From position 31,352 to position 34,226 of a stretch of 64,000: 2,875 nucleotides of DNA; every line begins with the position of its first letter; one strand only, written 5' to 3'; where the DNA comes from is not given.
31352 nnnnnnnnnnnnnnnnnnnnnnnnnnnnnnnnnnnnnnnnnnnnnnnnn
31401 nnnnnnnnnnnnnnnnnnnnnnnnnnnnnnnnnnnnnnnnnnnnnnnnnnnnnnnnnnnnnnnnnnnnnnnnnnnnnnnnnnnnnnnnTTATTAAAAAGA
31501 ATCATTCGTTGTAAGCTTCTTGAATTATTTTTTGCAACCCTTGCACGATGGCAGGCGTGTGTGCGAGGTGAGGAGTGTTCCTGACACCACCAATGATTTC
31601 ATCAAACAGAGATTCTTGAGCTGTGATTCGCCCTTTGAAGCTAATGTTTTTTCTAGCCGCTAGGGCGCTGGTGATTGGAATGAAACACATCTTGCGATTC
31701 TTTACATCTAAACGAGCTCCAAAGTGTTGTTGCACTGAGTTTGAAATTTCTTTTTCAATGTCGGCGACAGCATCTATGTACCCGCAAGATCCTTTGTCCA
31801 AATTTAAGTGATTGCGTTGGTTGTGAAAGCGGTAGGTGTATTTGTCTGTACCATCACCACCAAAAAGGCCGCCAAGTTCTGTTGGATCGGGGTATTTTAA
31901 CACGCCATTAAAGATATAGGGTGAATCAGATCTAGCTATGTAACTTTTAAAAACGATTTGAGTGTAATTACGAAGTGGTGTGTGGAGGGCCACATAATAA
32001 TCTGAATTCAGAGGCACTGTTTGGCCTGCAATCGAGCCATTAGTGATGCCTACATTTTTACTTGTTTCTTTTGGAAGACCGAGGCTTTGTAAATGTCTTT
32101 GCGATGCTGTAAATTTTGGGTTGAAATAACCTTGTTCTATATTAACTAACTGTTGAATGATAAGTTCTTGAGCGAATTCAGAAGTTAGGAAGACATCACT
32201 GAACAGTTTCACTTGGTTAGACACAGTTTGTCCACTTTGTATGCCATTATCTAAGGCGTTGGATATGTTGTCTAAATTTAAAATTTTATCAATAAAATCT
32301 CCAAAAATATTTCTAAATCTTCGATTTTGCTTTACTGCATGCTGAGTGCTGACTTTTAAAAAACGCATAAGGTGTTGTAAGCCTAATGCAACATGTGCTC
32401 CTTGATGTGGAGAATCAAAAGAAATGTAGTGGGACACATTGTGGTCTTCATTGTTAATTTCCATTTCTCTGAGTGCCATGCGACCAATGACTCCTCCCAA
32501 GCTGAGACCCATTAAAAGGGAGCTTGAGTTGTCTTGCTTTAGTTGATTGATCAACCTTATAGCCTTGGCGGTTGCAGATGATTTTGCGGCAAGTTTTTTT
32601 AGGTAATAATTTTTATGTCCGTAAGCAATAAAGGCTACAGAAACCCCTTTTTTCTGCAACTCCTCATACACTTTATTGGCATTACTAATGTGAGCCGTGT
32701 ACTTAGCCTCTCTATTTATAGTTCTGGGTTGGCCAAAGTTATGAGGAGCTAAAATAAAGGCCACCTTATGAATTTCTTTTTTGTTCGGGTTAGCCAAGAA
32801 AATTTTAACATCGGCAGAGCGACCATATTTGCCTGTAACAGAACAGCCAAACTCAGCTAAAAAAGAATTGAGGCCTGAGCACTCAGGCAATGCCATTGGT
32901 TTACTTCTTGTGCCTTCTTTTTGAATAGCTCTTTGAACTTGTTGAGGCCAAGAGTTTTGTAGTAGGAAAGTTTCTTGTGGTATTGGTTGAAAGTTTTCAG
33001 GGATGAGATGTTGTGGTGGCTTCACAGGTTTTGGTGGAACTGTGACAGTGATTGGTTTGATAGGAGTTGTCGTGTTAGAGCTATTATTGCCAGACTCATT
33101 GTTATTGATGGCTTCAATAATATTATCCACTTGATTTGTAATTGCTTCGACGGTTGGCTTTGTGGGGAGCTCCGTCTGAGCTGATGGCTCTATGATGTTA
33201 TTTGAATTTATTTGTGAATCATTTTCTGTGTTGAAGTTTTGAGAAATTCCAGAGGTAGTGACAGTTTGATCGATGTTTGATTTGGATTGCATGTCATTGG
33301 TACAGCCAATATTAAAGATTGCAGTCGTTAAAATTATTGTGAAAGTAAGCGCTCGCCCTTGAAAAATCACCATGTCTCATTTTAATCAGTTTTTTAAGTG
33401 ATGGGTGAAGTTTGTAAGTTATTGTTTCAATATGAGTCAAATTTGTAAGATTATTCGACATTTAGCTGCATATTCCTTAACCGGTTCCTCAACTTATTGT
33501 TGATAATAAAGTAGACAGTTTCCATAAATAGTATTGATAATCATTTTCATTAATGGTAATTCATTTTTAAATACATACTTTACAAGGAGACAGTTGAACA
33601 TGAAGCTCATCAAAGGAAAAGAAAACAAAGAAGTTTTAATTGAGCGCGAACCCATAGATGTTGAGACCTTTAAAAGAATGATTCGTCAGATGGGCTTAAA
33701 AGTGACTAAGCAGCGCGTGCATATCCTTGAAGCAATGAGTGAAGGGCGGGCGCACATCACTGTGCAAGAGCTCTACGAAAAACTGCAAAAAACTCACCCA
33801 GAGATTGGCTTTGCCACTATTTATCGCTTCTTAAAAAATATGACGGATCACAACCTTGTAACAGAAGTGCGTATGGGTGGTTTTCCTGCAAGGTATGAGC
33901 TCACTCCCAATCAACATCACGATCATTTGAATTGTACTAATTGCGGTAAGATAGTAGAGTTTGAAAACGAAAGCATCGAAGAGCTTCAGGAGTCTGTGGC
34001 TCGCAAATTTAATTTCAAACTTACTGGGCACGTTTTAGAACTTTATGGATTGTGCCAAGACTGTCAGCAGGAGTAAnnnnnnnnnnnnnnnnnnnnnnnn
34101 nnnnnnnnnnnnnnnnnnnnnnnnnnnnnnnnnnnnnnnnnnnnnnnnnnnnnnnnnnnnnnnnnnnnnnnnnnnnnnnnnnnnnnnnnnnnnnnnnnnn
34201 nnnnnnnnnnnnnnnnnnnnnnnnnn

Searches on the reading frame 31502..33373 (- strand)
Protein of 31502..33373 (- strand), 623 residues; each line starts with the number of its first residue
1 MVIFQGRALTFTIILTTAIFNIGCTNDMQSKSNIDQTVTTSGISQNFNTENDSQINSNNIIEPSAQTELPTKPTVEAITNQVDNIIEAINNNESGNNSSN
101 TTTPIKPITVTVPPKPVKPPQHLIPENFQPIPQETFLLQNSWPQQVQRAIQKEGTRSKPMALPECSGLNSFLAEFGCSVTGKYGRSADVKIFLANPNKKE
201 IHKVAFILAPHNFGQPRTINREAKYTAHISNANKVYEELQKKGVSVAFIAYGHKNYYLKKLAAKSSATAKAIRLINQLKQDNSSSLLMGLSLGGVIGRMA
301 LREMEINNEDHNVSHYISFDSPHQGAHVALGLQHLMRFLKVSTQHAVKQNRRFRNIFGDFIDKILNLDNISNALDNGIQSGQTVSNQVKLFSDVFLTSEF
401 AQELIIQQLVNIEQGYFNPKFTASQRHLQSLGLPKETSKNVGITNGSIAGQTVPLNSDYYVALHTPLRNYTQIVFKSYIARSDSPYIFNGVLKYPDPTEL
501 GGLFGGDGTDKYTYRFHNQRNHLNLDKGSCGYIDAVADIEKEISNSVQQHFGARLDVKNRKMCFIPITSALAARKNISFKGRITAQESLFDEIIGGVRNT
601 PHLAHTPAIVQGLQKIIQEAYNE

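Call 74: search_protein_families(library=pfam, proteins=[window:31502-33373:-], max_evalue=0.001)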
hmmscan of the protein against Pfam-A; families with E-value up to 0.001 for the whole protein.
window:31502-33373:- (623 aa): 2 families
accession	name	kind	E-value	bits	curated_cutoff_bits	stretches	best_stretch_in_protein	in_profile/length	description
PF02089.21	Palm_thioest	-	1.3e-05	25.5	26.8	1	233-332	18-119/254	Palmitoyl protein thioesterase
PF07819.20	PGAP1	-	1.6e-05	25.2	24.3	1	264-383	68-185/233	PGAP1-like alpha/beta domain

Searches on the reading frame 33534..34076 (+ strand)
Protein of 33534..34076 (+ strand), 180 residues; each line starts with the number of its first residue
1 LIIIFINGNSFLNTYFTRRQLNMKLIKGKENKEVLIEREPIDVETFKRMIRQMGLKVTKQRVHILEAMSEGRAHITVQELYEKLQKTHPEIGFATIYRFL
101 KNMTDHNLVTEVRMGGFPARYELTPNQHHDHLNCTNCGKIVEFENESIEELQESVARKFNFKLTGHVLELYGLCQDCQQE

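Call 74: search_protein_families(library=pfam, proteins=[window:33534-34076:+], max_evalue=0.001)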
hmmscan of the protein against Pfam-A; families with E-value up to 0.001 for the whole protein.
window:33534-34076:+ (180 aa): 1 family
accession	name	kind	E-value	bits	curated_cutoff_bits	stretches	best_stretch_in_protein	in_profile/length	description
PF01475.25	FUR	-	2e-37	128.5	23.1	1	53-171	2-121/121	Ferric uptake regulator family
